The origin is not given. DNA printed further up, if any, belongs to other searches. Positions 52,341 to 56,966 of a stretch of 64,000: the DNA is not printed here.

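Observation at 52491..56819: Giant helicase-nuclease homolog with substituted catalytic motifs, placed at the head of the rapZ-yvcK-whiA cluster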

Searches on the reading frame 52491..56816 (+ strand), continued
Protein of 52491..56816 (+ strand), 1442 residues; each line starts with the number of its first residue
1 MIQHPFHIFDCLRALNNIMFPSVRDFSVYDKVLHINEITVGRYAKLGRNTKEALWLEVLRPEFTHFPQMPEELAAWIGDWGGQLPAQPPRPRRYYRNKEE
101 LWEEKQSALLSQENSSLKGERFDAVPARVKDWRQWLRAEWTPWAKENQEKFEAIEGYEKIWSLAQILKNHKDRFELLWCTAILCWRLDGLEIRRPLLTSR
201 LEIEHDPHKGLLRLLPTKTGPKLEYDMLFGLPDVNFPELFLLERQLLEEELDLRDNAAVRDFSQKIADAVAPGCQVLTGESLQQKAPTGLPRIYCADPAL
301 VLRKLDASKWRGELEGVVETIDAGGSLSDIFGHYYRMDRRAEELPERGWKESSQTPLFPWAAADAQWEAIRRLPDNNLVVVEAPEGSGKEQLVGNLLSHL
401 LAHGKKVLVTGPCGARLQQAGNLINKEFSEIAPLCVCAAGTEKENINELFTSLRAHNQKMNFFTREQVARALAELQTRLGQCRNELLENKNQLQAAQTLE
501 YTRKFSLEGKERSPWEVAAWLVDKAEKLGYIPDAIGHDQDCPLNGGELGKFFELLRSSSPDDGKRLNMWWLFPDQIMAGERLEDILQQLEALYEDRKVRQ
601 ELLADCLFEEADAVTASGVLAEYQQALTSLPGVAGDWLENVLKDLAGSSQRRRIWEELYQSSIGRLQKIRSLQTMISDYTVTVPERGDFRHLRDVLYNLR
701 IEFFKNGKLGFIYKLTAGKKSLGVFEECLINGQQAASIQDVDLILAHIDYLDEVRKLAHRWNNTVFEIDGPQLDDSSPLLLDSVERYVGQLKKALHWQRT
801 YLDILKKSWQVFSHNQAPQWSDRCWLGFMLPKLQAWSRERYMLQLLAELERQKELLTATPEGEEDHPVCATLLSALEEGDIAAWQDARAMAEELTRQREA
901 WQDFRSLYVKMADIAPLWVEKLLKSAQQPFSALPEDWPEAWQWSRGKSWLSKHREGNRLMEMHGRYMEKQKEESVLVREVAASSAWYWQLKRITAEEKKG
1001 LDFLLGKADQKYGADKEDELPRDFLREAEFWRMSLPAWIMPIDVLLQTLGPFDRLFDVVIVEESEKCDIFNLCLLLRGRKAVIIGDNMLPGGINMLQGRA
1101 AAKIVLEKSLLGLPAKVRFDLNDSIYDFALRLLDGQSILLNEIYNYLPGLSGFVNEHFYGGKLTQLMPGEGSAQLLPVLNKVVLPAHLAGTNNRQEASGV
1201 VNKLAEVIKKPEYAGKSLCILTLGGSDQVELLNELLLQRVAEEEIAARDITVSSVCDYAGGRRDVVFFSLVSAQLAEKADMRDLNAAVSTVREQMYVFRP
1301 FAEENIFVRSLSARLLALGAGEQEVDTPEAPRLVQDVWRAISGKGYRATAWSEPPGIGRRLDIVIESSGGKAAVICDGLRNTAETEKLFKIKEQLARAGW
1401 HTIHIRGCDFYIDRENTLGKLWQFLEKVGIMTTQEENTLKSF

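Call 15: find_related_loci(query=A2, collection=genome_contigs, flank=8000)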
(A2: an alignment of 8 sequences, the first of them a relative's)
Query A2 (1442 aa) in genome_contigs; peptide patterns used: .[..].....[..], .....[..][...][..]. (x = any residue, [..] = any of these).
118 stretches matched a pattern; 2 encode a relative of the query (tblastn E <= 1e-3); 2 distinct loci.
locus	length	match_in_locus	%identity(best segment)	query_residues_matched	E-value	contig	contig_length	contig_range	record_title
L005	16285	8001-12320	61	1-1440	0e+0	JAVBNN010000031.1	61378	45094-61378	MAG: Acidaminococcales bacterium isolate EPI_MAG_00082 c_000002525524, whole genome shotgun sequence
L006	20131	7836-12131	41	1-1433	0e+0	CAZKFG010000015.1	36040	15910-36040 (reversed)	MAG TPA_asm: uncultured Acidaminococcales bacterium isolate SRP242652_co2_110 genome assembly, contig: NODE_1350_length_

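Call 16: find_encoding_contigs(protein=P0009, flank=8000, max_places=2)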
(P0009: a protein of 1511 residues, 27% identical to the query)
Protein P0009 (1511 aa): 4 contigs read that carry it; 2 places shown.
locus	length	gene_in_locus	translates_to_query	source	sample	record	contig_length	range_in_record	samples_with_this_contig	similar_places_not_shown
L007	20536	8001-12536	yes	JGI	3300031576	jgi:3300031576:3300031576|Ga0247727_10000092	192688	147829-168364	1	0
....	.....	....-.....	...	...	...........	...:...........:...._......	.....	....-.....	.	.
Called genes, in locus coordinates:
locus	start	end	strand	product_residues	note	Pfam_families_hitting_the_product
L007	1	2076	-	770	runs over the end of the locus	PF10066:DUF2304 (weak), PF07228:SpoIIE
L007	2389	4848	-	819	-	PF04389:Peptidase_M28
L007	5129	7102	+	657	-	PF12439:GDE_N, PF06202:GDE_C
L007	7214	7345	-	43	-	-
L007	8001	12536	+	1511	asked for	PF00580:UvrD-helicase (faint), PF05127:NAT10_TcmA_helicase (faint), PF13086:AAA_11, PF13245:AAA_19 (weak), PF13604:AAA_30 (weak), PF13086:AAA_11 (weak), PF13087:AAA_12, PF18741:MTES_1575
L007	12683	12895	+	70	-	-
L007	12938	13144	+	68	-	-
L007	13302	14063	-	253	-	PF13489:Methyltransf_23, PF13847:Methyltransf_31 (faint), PF08241:Methyltransf_11, PF08242:Methyltransf_12, PF13649:Methyltransf_25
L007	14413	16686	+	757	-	-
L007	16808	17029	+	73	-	-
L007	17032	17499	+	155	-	PF02661:Fic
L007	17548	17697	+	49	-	-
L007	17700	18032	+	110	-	-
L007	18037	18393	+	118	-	-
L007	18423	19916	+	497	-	PF13676:TIR_2 (faint), PF01582:TIR (faint)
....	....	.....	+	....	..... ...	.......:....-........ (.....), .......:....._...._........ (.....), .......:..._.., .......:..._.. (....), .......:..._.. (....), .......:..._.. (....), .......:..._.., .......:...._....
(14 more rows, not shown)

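Call 17: find_encoding_contigs(protein=P0011, flank=8000, max_places=2)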
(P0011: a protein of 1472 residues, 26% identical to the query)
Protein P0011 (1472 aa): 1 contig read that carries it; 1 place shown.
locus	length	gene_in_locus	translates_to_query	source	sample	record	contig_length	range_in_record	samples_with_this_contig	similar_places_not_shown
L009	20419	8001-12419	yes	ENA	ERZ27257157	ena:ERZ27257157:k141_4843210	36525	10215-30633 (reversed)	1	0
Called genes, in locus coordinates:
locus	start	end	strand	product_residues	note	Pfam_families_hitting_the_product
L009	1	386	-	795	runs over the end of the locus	PF01841:Transglut_core, PF13559:DUF4129 (weak)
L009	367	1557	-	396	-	PF01882:DUF58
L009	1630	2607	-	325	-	PF20030:bpMoxR, PF01078:Mg_chelatase (faint), PF00004:AAA, PF07726:AAA_3, PF07728:AAA_5, PF17863:AAA_lid_2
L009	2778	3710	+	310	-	PF01476:LysM (weak), PF23473:LysM3_LYK4_5 (faint), PF01476:LysM (weak), PF05257:CHAP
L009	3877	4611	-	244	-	PF04002:RadC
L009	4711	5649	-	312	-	PF02129:Peptidase_S15 (weak), PF12146:Hydrolase_4 (weak), PF00326:Peptidase_S9 (faint), PF00561:Abhydrolase_1 (weak)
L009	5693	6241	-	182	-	PF01923:Cob_adeno_trans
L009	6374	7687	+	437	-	PF04775:Bile_Hydr_Trans, PF08840:BAAT_C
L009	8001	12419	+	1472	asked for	PF00580:UvrD-helicase (faint), PF05127:NAT10_TcmA_helicase (faint), PF13086:AAA_11, PF13245:AAA_19 (weak), PF13604:AAA_30, PF13087:AAA_12, PF18741:MTES_1575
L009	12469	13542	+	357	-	PF01636:APH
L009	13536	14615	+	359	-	-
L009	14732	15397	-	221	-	PF00702:Hydrolase, PF12710:HAD (weak), PF13419:HAD_2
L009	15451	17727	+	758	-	PF01315:Ald_Xan_dh_C, PF02738:MoCoBD_1, PF20256:MoCoBD_2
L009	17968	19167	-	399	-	PF00768:Peptidase_S11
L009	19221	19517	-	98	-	PF07045:DUF1330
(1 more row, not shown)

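Call 18: find_encoding_contigs(protein=P0014, flank=8000, max_places=2)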
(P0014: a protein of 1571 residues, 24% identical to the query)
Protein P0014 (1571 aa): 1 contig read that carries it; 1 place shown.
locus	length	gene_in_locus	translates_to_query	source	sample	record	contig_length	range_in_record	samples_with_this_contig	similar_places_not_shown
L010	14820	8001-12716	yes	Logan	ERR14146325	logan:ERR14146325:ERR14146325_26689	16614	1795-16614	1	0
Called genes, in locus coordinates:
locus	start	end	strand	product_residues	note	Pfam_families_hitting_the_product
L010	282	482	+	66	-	-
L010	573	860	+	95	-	-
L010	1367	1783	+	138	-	PF14317:YcxB (weak)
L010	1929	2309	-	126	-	-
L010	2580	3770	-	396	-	PF00144:Beta-lactamase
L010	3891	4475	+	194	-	PF01066:CDP-OH_P_transf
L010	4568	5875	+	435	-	PF01011:PQQ (faint), PF13570:Beta-prop_ACSF4 (weak), PF13360:PQQ_2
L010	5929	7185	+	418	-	PF01011:PQQ (faint), PF13570:Beta-prop_ACSF4 (faint), PF13360:PQQ_2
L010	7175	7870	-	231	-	PF01479:S4, PF00849:PseudoU_synth_2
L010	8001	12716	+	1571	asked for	PF00580:UvrD-helicase (faint), PF13086:AAA_11, PF13245:AAA_19 (weak), PF13604:AAA_30, PF20720:nSTAND3 (faint), PF13086:AAA_11 (weak), PF13087:AAA_12, PF18741:MTES_1575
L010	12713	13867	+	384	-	PF02636:Methyltransf_28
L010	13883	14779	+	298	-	PF02666:PS_Dcarbxylase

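Call 21: search_protein_families(library=padloc, proteins=[P0009, P0010, P0011, P0013, P0014, P0016], max_evalue=0.001)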
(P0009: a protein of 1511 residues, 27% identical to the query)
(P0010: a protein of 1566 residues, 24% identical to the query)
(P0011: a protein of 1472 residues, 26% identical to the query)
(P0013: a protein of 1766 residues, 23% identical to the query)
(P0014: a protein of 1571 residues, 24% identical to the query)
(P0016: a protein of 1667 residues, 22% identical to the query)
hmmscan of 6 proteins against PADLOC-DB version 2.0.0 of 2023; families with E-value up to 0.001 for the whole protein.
P0009 (1511 aa): 9 families
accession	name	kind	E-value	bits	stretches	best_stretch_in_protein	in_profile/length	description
PDLC05009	PDC-S37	-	8e-49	164.4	2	913-1495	762-1342/1550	-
PDLC03924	MkoC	-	1.4e-36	124.1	1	1085-1373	662-963/1136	-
PDLC03920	MkoA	-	7.6e-31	105.3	2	1091-1350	789-1072/1112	-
PDLC02194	Hhe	-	7.5e-27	91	2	1074-1505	1361-1792/1911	-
PDLC03921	MkoA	-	4.5e-25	85.6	2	1091-1349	1294-1562/1607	-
PDLC04140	mad8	-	4.2e-09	34.4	1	406-531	22-127/314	mads_8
PDLC05064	PDC-S68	-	1.5e-06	24.2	0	399-452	688-741/1273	-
PDLC02895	DpdJ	-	0.00011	17.1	0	1218-1361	316-461/2112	DpdJ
PDLC05035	PDC-S53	-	0.00024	17.3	0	399-455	497-552/900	-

P0010 (1566 aa): 6 families
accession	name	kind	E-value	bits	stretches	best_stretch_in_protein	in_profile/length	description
PDLC05009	PDC-S37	-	1.4e-56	190.1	2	1099-1521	902-1339/1550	-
PDLC02194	Hhe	-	4.9e-33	111.5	2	1111-1523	1361-1783/1911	-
PDLC03924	MkoC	-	4.9e-27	92.5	1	1132-1389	671-945/1136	-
PDLC03920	MkoA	-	1.5e-16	58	2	423-503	618-704/1112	-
PDLC03921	MkoA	-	1.9e-08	30.5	1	421-470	1027-1079/1607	-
PDLC04140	mad8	-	0.00014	19.5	1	434-494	26-85/314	mads_8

P0011 (1472 aa): 10 families
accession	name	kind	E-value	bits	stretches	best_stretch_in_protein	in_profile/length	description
PDLC05009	PDC-S37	-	9.7e-52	174.1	2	1036-1464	914-1339/1550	-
PDLC03924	MkoC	-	1.5e-34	117.3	1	1053-1315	664-945/1136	-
PDLC03920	MkoA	-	1.1e-32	111.4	2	1059-1310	791-1072/1112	-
PDLC02194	Hhe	-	8.7e-30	100.8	2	975-1465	1298-1782/1911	-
PDLC03921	MkoA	-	5.1e-20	68.8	3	369-461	1026-1120/1607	-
PDLC04140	mad8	-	4e-08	31.1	1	383-509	20-125/314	mads_8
PDLC05064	PDC-S68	-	2.8e-06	23.3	0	394-438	704-748/1273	-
PDLC04173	GajB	-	7.6e-05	19.8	1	393-439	12-57/471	-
PDLC05035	PDC-S53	-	7.6e-05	19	0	394-444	514-562/900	-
PDLC03802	RTasHel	-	0.00096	16.1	0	377-443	7-74/675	DRT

P0013 (1766 aa): 7 families
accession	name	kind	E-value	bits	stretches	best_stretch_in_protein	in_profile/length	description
PDLC05009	PDC-S37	-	1.4e-66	223.2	1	391-1761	286-1532/1550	-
PDLC03924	MkoC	-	3.9e-36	122.6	1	821-1378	403-972/1136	-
PDLC02194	Hhe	-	1.6e-30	103.2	2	1069-1507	1356-1784/1911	-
PDLC03920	MkoA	-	1.5e-29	101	2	1085-1348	783-1072/1112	-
PDLC03921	MkoA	-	1e-15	54.6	1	1091-1345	1294-1560/1607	-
PDLC04140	mad8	-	2e-08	32.1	1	391-614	2-186/314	mads_8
PDLC05035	PDC-S53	-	0.00031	16.9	0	1090-1129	574-616/900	-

P0014 (1571 aa): 14 families
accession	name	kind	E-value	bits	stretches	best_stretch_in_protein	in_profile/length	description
PDLC05009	PDC-S37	-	7.1e-57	191.1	2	854-1500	771-1401/1550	-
PDLC03924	MkoC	-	4.6e-32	109.1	1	907-1316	558-970/1136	-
PDLC02194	Hhe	-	8.3e-26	87.6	2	1018-1421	1368-1781/1911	-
PDLC03920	MkoA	-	8.2e-25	85.3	2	265-453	559-760/1112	-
PDLC03921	MkoA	-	5.4e-17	58.8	2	324-370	1027-1076/1607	-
PDLC05064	PDC-S68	-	1.5e-05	20.9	1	326-384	688-746/1273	-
PDLC01734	typeIV_RecD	-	1.9e-05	21.2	1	325-384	341-400/763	RecD_0_IVD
PDLC05065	PDC-S68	-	2.7e-05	20.1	1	320-380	602-662/1221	-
PDLC04140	mad8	-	3.5e-05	21.5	1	334-420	23-86/314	mads_8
PDLC03802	RTasHel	-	7.7e-05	19.7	1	322-390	4-73/675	DRT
PDLC04476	PDC-M16A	-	0.00034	17.1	1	338-386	25-73/691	-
PDLC05035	PDC-S53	-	0.00038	16.6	0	325-386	496-556/900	-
PDLC04475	PDC-M16A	-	0.00044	16.9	1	328-384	16-77/721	-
PDLC04173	GajB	-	0.00052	17.1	1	336-384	7-54/471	-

P0016 (1667 aa): 8 families
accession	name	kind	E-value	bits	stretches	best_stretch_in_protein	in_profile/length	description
PDLC05009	PDC-S37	-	3e-67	225.5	2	1105-1532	908-1342/1550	-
PDLC02194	Hhe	-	3.7e-35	118.6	2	1091-1529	1337-1781/1911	-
PDLC03921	MkoA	-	4.2e-34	115.5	3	1266-1393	1439-1565/1607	-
PDLC03920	MkoA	-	2.9e-32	110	2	1133-1392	790-1073/1112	-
PDLC03924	MkoC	-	1.4e-30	104.1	2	1129-1392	665-941/1136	-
PDLC04140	mad8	-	1.9e-07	28.9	1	441-528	20-114/314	mads_8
PDLC05064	PDC-S68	-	0.00025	16.9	1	431-505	683-759/1273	-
PDLC04173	GajB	-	0.00039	17.5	1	448-509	9-70/471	-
